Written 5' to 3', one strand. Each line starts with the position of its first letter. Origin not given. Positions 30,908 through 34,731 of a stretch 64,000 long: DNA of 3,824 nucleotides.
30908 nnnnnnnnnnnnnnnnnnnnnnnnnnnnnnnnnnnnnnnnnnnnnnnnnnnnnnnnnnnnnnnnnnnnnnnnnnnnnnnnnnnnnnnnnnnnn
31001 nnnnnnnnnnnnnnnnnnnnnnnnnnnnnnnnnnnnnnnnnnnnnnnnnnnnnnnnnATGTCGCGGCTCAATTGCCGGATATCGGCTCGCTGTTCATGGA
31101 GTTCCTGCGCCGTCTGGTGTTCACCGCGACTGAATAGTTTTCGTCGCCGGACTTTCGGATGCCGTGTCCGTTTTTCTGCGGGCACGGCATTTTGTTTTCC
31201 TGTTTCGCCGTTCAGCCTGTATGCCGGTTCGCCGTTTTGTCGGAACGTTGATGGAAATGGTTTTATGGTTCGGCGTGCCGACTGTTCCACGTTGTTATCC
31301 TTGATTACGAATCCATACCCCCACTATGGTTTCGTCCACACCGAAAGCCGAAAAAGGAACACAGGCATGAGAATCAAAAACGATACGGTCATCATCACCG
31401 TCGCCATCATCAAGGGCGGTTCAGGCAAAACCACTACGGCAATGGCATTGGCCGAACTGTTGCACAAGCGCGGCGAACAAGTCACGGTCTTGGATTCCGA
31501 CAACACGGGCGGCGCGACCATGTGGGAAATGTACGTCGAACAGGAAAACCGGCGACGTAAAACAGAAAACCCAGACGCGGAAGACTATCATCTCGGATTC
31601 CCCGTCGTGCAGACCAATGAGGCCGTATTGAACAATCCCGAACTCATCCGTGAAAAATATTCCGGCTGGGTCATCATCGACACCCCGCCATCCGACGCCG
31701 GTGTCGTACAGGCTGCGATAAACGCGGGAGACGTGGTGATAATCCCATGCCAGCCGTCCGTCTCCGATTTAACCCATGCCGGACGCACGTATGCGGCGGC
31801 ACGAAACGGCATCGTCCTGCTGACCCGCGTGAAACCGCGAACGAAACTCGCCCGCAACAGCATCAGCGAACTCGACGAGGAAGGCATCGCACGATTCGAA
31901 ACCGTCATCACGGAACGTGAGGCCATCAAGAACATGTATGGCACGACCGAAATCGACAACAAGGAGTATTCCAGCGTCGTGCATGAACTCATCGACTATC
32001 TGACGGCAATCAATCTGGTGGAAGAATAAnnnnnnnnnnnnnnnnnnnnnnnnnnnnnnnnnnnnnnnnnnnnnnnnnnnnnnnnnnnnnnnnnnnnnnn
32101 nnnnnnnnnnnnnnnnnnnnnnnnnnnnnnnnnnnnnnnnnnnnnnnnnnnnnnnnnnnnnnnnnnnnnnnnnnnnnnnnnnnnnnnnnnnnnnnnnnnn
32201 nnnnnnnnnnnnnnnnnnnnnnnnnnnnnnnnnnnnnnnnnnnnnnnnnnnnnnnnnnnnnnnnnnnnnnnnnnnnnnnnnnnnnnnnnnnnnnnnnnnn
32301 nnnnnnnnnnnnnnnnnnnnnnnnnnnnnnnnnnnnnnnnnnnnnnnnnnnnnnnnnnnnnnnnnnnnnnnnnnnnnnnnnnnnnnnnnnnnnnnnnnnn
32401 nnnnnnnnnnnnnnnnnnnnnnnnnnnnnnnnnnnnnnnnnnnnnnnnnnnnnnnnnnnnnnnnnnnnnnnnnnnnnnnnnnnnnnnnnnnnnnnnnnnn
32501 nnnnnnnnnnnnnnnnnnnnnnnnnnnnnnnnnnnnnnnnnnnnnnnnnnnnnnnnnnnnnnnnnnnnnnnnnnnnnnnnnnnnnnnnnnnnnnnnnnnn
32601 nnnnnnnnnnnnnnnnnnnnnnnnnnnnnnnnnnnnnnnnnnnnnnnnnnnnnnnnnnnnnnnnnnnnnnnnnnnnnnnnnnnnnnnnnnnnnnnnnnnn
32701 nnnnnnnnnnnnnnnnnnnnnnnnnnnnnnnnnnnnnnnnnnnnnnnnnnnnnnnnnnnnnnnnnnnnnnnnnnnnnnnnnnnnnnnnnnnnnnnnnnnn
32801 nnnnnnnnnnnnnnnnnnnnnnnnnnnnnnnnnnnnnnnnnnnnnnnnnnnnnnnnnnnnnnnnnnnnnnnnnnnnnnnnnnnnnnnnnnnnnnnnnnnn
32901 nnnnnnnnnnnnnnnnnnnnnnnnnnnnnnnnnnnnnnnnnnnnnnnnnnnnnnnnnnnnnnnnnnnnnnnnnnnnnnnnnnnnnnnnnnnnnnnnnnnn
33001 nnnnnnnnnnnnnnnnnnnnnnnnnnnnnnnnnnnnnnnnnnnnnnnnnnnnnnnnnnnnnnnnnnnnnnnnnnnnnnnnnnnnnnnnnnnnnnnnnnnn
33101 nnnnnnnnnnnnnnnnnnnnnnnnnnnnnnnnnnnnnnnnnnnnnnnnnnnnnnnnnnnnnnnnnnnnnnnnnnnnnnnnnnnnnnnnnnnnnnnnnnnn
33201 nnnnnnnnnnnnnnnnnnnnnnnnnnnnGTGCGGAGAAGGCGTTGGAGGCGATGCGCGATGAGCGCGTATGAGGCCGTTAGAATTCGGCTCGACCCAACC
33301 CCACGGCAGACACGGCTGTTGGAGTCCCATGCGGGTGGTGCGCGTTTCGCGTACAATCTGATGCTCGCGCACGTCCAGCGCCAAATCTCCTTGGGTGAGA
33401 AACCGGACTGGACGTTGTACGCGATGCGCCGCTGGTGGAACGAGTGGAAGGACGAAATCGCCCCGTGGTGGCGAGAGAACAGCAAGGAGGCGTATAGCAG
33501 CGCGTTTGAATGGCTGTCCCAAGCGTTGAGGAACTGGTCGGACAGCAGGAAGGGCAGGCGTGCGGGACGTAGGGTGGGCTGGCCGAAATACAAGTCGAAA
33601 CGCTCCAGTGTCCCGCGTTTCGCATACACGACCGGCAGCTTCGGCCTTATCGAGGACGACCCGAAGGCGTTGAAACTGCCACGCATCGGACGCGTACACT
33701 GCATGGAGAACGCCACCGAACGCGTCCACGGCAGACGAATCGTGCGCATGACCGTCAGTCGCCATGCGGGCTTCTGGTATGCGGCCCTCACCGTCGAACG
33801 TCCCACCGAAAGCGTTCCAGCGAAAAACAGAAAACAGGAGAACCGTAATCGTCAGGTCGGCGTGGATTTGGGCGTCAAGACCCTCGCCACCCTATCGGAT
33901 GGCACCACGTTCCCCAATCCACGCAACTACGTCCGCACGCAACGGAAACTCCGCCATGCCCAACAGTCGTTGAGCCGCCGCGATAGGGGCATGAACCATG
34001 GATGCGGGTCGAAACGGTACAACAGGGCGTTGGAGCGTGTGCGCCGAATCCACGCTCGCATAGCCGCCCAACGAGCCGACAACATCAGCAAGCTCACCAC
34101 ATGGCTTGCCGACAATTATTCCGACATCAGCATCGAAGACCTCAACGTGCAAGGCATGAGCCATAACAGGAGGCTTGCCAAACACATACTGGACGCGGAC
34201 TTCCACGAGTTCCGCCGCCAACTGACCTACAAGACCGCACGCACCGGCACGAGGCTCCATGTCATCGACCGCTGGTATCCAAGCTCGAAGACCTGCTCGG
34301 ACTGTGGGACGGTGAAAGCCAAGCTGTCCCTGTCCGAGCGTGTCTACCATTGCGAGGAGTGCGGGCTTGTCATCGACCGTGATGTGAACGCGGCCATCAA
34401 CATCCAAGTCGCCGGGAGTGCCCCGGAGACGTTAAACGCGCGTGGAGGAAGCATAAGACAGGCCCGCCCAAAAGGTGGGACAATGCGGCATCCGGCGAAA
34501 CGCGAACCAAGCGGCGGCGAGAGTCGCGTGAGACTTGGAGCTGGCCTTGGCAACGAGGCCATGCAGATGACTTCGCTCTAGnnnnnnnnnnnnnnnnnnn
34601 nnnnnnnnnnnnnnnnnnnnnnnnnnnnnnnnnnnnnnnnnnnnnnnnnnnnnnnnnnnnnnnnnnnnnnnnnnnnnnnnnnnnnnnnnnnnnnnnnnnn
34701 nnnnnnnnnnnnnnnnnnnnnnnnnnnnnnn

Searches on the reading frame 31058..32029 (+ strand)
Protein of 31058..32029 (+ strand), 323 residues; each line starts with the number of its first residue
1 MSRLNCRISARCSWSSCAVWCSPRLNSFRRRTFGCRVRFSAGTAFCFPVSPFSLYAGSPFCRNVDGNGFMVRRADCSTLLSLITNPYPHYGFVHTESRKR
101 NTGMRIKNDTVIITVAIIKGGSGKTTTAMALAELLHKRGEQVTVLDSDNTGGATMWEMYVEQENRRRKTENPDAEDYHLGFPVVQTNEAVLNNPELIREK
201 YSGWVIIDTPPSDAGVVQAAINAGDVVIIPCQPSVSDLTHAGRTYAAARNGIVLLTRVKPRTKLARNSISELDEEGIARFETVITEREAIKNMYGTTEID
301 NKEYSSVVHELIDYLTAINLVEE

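Call 12: search_protein_families(library=pfam, proteins=[window:31058-32029:+], max_evalue=0.01)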
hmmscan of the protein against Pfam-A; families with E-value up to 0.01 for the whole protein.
window:31058-32029:+ (323 aa): 10 families
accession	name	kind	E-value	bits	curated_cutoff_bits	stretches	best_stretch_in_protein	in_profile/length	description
PF13614.12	AAA_31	-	1.1e-15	58.4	27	2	112-159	3-50/177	AAA domain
PF01656.29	CbiA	-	6.8e-14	52.3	25.4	1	113-292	1-117/125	CobQ/CobB/MinD/ParA nucleotide binding domain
PF09140.17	MipZ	-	4.9e-10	39.6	20.7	1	112-242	2-140/262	ATPase MipZ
PF10609.15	ParA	-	3.8e-08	33.5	27.1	1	112-164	5-57/246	NUBPL iron-transfer P-loop NTPase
PF07015.17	VirC1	-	9.3e-08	32.1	24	1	112-246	3-128/231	VirC1 protein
PF06564.18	CBP_BcsQ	-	5.5e-06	26.5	21.3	1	112-147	3-38/234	Cellulose biosynthesis protein BcsQ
PF01583.26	APS_kinase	-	0.00017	22.1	21.1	1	120-166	11-57/152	Adenylylsulphate kinase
PF02606.20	LpxK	-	0.00048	19.8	27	1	111-145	37-71/328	Tetraacyldisaccharide-1-P 4'-kinase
PF02223.23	Thymidylate_kin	-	0.0058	16.8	27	0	121-160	6-43/185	Thymidylate kinase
PF25199.1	nSTAND_NTPase5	-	0.0087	16.3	34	0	110-151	40-82/145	Novel STAND NTPase 5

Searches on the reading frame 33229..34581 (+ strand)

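Call 12: search_protein_families(library=pfam, proteins=[window:33229-34581:+], max_evalue=0.01)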
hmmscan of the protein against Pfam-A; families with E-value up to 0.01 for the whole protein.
window:33229-34581:+ (450 aa): 3 families
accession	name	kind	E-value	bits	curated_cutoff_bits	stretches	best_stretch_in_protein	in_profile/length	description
PF07282.18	Cas12f1-like_TNB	-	2.4e-24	85.7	26.3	1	325-392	1-60/60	Cas12f1-like, TNB domain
PF01385.25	OrfB_IS605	-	7.2e-22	78.3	30.5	1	197-313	9-119/120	Probable transposase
PF12323.14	HTH_OrfB_IS605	-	3.9e-10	39.5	21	1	11-56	1-45/47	Helix-turn-helix domain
